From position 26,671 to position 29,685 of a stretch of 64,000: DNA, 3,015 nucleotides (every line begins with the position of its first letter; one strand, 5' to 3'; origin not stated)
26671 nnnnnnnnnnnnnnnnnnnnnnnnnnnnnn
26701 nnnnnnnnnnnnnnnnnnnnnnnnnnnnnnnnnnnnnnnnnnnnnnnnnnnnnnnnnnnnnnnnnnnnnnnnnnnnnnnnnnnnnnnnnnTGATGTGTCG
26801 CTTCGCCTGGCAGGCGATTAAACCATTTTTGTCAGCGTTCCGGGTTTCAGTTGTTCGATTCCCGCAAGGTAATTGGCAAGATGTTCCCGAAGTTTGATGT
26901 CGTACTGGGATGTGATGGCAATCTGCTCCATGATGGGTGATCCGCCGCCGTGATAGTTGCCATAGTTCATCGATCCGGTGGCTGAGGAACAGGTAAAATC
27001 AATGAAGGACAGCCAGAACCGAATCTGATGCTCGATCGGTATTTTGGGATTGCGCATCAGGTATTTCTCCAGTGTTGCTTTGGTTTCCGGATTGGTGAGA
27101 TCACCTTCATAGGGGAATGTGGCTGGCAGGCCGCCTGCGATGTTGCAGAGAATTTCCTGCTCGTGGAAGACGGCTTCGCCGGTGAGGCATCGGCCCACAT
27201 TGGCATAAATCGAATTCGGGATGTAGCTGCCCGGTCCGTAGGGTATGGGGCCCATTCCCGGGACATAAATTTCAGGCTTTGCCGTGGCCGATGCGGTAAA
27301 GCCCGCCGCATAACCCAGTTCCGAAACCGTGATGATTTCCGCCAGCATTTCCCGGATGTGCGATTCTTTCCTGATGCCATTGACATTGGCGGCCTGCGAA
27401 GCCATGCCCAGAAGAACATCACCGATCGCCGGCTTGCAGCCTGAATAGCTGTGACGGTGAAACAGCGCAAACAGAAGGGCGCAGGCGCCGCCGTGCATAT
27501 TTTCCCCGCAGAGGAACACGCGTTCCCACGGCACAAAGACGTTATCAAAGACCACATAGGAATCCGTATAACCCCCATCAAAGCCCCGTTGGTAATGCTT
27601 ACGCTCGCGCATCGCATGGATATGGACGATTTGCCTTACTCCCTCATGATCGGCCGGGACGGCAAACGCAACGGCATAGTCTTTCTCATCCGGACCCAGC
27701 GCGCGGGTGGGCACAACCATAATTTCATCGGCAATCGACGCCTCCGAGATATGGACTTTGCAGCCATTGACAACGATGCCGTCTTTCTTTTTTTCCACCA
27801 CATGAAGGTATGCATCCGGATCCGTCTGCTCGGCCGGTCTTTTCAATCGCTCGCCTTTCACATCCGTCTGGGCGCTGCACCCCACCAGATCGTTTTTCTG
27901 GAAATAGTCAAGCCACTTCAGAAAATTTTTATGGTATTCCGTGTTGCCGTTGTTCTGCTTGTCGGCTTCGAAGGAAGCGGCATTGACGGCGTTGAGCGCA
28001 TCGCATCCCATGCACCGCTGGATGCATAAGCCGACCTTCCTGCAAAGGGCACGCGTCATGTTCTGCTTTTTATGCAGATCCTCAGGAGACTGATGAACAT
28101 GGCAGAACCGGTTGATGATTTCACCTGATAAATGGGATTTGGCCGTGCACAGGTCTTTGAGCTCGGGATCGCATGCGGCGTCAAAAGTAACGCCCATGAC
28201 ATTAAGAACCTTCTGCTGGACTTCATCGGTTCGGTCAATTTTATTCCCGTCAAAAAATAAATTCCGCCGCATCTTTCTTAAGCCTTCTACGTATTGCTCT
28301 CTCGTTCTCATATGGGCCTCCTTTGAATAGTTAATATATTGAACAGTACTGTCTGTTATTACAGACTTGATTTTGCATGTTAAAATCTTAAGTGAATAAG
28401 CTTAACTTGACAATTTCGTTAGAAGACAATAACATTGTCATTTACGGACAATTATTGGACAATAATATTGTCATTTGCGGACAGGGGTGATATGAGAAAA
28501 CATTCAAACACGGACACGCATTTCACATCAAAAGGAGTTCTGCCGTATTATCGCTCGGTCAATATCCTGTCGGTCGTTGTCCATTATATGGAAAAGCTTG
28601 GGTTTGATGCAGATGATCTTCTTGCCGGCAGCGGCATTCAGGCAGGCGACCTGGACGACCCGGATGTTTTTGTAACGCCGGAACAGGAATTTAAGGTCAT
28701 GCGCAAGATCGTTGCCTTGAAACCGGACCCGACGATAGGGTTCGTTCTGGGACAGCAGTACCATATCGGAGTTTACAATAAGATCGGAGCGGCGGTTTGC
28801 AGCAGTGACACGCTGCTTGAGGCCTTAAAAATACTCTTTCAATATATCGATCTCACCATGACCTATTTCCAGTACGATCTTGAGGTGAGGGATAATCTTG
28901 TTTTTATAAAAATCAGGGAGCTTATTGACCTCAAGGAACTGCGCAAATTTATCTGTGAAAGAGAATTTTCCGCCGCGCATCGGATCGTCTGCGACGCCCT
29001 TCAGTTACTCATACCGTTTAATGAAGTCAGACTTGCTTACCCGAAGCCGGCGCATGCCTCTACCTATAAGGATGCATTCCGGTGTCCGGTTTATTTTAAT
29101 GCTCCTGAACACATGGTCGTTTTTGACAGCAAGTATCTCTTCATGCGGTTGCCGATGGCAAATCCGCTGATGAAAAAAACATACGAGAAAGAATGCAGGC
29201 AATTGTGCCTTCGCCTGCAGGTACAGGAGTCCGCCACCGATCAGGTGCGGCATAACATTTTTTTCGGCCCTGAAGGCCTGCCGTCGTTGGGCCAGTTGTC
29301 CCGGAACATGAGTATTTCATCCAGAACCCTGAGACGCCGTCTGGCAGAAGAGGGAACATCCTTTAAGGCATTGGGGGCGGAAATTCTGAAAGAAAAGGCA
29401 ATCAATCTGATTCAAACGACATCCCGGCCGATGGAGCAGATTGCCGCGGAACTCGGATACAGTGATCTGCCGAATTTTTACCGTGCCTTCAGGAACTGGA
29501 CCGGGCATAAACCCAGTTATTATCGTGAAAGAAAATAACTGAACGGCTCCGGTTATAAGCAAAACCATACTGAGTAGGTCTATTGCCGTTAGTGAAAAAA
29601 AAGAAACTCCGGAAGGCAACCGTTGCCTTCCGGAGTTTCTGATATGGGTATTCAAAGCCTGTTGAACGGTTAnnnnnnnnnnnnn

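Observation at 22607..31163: AbfD-type dehydratase duplicated at about 90 percent identity around an AraC regulator; possible 4-hydroxyacid/lactone catabolic module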

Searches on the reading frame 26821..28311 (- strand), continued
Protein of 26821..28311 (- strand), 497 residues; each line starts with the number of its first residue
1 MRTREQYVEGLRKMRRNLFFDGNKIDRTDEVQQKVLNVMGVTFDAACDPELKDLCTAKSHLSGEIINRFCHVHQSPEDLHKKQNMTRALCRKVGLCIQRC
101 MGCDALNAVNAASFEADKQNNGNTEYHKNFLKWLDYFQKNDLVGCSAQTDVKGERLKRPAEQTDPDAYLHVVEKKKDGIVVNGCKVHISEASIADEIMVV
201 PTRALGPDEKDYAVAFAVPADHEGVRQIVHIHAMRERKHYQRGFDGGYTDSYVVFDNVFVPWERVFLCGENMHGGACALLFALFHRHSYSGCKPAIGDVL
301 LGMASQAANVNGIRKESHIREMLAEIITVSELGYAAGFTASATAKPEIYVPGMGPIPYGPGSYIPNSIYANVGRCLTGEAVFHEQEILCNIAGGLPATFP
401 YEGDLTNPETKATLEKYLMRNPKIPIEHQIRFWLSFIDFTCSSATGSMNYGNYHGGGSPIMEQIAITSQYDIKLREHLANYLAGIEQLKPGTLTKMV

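Call 68: predict_structure(alignment_id=A3)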
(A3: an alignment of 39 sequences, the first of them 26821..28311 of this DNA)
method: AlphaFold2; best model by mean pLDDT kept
length: 497 residues; sequences in the alignment: 39
mean_pLDDT: 86.1   pTM: 0.87
mean pLDDT of the five models: 86.1, 85.8, 85.6, 84.0, 83.9
residues with pLDDT >= 90: 272; 70-90: 169; 50-70: 35; < 50: 21
segments of 3 or more residues with pLDDT < 50: 372-378, 455-467
pLDDT, mean of each block of 10 residues (from residue 1): 96 97 96 94 94 95 95 91 91 89 91 93 90 97 85 70 86 97 85 95 84 96 96 89 91 95 96 89 70 84 94 91 84 72 85 84 76 47 80 76 90 87 92 89 73 47 50 93 95 85
secondary structure, 60 per line:
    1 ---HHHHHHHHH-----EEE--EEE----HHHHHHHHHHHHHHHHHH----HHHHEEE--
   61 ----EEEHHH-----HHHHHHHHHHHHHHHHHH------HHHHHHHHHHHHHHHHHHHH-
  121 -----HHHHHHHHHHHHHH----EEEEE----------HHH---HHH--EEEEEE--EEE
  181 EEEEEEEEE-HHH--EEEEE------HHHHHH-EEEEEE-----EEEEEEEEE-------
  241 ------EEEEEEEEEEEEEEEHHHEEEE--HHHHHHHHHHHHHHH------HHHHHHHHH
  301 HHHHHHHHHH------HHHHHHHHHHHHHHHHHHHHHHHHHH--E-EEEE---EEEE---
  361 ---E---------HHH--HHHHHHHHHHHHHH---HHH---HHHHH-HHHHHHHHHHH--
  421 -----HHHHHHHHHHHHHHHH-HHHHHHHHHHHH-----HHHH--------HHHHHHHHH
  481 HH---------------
elements in order: H4-12 E18-20 E23-25 H30-47 H52-55 E56-58 E65-67 H76-93 H100-119 H126-139 E144-148 E170-175 E178-189 E196-200 H207-212 E214-219 E225-233 E247-261 E265-268 H271-285 H292-310 H317-342 E347-350 E354-357 H379-392 H402-406 H408-418 H426-441 H443-454 H460-463 H472-482

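Call 70: fold_search(model_id=the predicted structure, library=pdb)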
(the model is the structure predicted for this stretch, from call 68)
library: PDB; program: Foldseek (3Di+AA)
matches with E <= 10: 440; with E <= 0.001: 299
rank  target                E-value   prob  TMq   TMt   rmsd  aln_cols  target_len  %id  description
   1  1u8v_A                3.1e-35  1.00  0.81  0.82  10.4       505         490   36  Crystal Structure of 4-Hydroxybutyryl-CoA Dehydratase from Clostridium aminobutyricum: Radical catalysis involving a [ (released 2004-12-21)
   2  6vjr_C                1.0e-33  1.00  0.80  0.80  10.8       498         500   31  Oxygen tolerant Archeal 4hydroxybutyrylCoA dehydratase (4HBD) from N. maritimus (released 2021-01-27)
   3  6vjr_B                1.4e-33  1.00  0.79  0.78  10.8       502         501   31  Oxygen tolerant Archeal 4hydroxybutyrylCoA dehydratase (4HBD) from N. maritimus (released 2021-01-27)
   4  6vjr_A                3.4e-33  1.00  0.79  0.78  10.8       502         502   31  Oxygen tolerant Archeal 4hydroxybutyrylCoA dehydratase (4HBD) from N. maritimus (released 2021-01-27)
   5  9lft_C                4.0e-25  1.00  0.77  0.79   7.2       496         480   22  Biochemical and structural characterization of a novel 4-hydroxyphenylacetate-3-monooxygenase from Geobacillus mahadii (released 2025-09-10)
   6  9lft_A                2.0e-24  1.00  0.77  0.79   7.4       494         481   22  Biochemical and structural characterization of a novel 4-hydroxyphenylacetate-3-monooxygenase from Geobacillus mahadii (released 2025-09-10)
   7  9lft_D                5.8e-24  1.00  0.76  0.77  11.8       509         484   21  Biochemical and structural characterization of a novel 4-hydroxyphenylacetate-3-monooxygenase from Geobacillus mahadii (released 2025-09-10)
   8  9lft_B                7.4e-24  1.00  0.76  0.77  12.3       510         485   21  Biochemical and structural characterization of a novel 4-hydroxyphenylacetate-3-monooxygenase from Geobacillus mahadii (released 2025-09-10)
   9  2yyl                  9.8e-24  1.00  0.77  0.80   7.1       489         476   22  Crystal structure of the mutant of HpaB (T198I, A276G, and R466H) complexed with FAD (released 2007-09-04)
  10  2yyj                  9.8e-24  1.00  0.77  0.80   7.2       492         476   22  Crystal structure of the oxygenase component (HpaB) of 4-hydroxyphenylacetate 3-monooxygenase complexed with FAD and 4-h (released 2007-09-04)
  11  2yyk                  3.9e-23  1.00  0.75  0.78   7.4       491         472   23  Crystal structure of the mutant of HpaB (T198I, A276G, and R466H) (released 2007-09-04)
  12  2yyi                  4.2e-23  1.00  0.77  0.80   7.1       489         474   23  Crystal structure of the oxygenase component (HpaB) of 4-hydroxyphenylacetate 3-monooxygenase complexed with FAD (released 2007-09-04)
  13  2yyg                  7.6e-22  1.00  0.75  0.79   7.3       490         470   23  Crystal structure of the oxygenase component (HpaB) of 4-hydroxyphenylacetate 3-monooxygenase (released 2007-09-04)
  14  6qyi_B                1.3e-21  1.00  0.74  0.71   4.3       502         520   20  Structure of HPAB from E.coli in complex with FAD (released 2019-06-12)
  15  4oo2_C                1.5e-21  1.00  0.72  0.71   4.8       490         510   20  Streptomyces globisporus C-1027 FAD dependent (S)-3-chloro-&#946;-tyrosine-S-SgcC2 C-5 hydroxylase SgcC apo form (released 2014-02-12)
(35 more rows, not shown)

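Call 73: search_protein_families(library=pfam, proteins=[L004:9801-11822:+, L004:12721-13320:+, L039:4857-5960:+, L039:5956-6774:+, L039:6912-8132:+, L057:15428-16792:+])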
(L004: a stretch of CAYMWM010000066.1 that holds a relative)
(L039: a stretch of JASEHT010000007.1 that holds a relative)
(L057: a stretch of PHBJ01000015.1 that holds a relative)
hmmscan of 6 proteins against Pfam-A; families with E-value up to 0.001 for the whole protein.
L004:9801-11822:+ (674 aa): 2 families
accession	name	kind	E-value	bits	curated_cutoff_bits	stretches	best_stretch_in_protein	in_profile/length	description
PF00501.34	AMP-binding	-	1.5e-61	208.8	29.9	1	14-400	3-329/384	AMP-binding enzyme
PF23562.2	AMP-binding_C_3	-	8.9e-12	45.9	20.8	1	538-671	4-122/124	AMP-binding enzyme C-terminal domain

L004:12721-13320:+ (200 aa): 2 families
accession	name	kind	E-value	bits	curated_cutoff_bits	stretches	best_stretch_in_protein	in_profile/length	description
PF19620.4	DUF6125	-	4.1e-11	43.6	27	1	46-165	5-130/164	Family of unknown function (DUF6125)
PF14196.11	ATC_hydrolase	-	5.1e-08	34.3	28.1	1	62-195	10-143/145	L-2-amino-thiazoline-4-carboxylic acid hydrolase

L039:4857-5960:+ (368 aa): 1 family
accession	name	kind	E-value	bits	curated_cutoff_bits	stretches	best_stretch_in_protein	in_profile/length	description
PF01144.29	CoA_trans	-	4e-24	85.7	23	1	28-253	1-216/217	Coenzyme A transferase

L039:5956-6774:+ (273 aa): 1 family
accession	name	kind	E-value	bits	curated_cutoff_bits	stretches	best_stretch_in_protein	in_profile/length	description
PF01144.29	CoA_trans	-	1.1e-28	100.5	23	1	14-216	7-216/217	Coenzyme A transferase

L039:6912-8132:+ (407 aa): 8 families
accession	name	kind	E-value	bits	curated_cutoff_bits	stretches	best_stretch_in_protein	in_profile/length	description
PF02754.22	CCG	-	4.2e-13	49.6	20.6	2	267-348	5-82/85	Cysteine-rich domain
PF13534.11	Fer4_17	-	7.8e-07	30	22.2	1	22-77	1-60/61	4Fe-4S dicluster domain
PF13187.11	Fer4_9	-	2.4e-06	27.9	27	1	22-77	1-51/52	4Fe-4S dicluster domain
PF12838.12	Fer4_7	-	4.1e-06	27.6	27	1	22-77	1-52/52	4Fe-4S dicluster domain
PF13183.11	Fer4_8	-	8.8e-05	23.4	27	1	20-76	2-67/68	4Fe-4S dicluster domain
PF13484.11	Fer4_16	-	9.3e-05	23.6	30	0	63-94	2-31/66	4Fe-4S double cluster binding domain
PF13237.11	Fer4_10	-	0.00018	21.8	25.5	0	61-80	7-22/53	4Fe-4S dicluster domain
PF14697.11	Fer4_21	-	0.00061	20.3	35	0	20-35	5-20/59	4Fe-4S dicluster domain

L057:15428-16792:+ (455 aa): 4 families
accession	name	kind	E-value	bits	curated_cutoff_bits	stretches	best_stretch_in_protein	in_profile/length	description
PF10672.15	Methyltrans_SAM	-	1.8e-26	93.5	27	1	231-435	73-272/286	S-adenosylmethionine-dependent methyltransferase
PF17785.7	PUA_3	-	2.6e-18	66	22.6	1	67-130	1-64/64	PUA-like domain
PF02475.24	TRM5-TYW2_MTfase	-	2.3e-07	31.4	28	1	247-362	4-115/164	TRM5/TYW2 methyltransferase domain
PF03602.21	Cons_hypoth95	-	1.5e-05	25.2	24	1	281-365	41-126/182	Conserved hypothetical protein 95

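Call 77: find_encoding_contigs(protein=window:26821-28311:-, flank=3000, max_places=3)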
Protein window:26821-28311:- (497 aa): no gene with exactly this product is on record in the collection.

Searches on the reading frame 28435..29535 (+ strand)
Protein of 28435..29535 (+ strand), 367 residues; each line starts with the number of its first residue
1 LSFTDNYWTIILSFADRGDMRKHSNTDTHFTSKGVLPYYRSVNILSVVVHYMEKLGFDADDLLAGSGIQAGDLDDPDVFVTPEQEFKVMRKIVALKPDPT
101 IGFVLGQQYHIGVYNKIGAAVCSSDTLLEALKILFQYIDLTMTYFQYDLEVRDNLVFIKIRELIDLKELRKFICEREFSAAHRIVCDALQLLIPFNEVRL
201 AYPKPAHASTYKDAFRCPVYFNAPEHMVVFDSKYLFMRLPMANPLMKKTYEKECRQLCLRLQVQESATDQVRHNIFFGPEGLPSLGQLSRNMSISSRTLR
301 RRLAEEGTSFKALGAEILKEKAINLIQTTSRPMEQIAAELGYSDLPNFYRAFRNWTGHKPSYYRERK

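Call 4: search_protein_families(library=pfam, proteins=[window:28435-29535:+])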
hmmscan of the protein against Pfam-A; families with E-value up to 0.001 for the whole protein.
window:28435-29535:+ (367 aa): 3 families
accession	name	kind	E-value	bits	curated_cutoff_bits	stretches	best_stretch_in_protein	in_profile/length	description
PF12625.12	Arabinose_bd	-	1e-40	140.3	27.6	1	56-237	1-183/185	Arabinose-binding domain of AraC transcription regulator, N-term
PF12833.13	HTH_18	-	1.2e-17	64.4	33.6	1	288-366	1-80/80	Helix-turn-helix domain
PF00165.29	HTH_AraC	-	2e-09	37.8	26.6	1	326-364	1-41/42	Bacterial regulatory helix-turn-helix proteins, AraC family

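Call 5: search_protein_families(library=ncbifam, proteins=[window:28435-29535:+])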
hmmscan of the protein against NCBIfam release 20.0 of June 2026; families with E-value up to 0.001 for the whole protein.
window:28435-29535:+ (367 aa): 11 families
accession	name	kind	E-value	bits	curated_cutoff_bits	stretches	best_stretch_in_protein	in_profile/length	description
NF049968.1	QhpR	equivalog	2e-45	155.2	250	1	87-364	7-284/284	AraC-like transcriptional regulator QhpR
NF050186.1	TransRegGliRPseudo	equivalog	3.8e-33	115.3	570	1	39-367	6-337/338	AraC family transcriptional regulator GliR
NF053784.1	TranRegCyprAlk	equivalog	3.9e-33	115.2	500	1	60-365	28-335/336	transcriptional regulator CypR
NF007432.1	PRK09978.1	equivalog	1e-08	34.7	500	1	284-366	160-242/274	DNA-binding transcriptional regulator GadX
NF006902.0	PRK09393.1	equivalog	1.3e-06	27.8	425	1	285-366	239-321/327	transcriptional regulator FtrA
NF052534.1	RzbtTranRegRhrA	equivalog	2.1e-06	27.2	500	1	284-365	226-309/312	rhizobactin biosynthesis transcriptional regulator RhrA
NF007860.0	PRK10572.1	equivalog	3.4e-06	26.1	208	1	321-366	239-284/292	arabinose operon transcriptional regulator AraC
NF011732.0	PRK15185.1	equivalog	6.7e-06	25.6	354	1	277-362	217-302/309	transcriptional regulator HilD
TIGR04094.1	adjacent_YSIRK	equivalog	1.8e-05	23.9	200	1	287-364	306-383/383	YSIRK-targeted surface antigen transcriptional regulator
TIGR02297.1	HpaA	equivalog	0.0001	21.6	274.65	1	301-366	224-287/287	4-hydroxyphenylacetate catabolism regulatory protein HpaA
NF007584.0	PRK10219.1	equivalog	0.00041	20.7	174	1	322-366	62-106/107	superoxide response transcriptional regulator SoxS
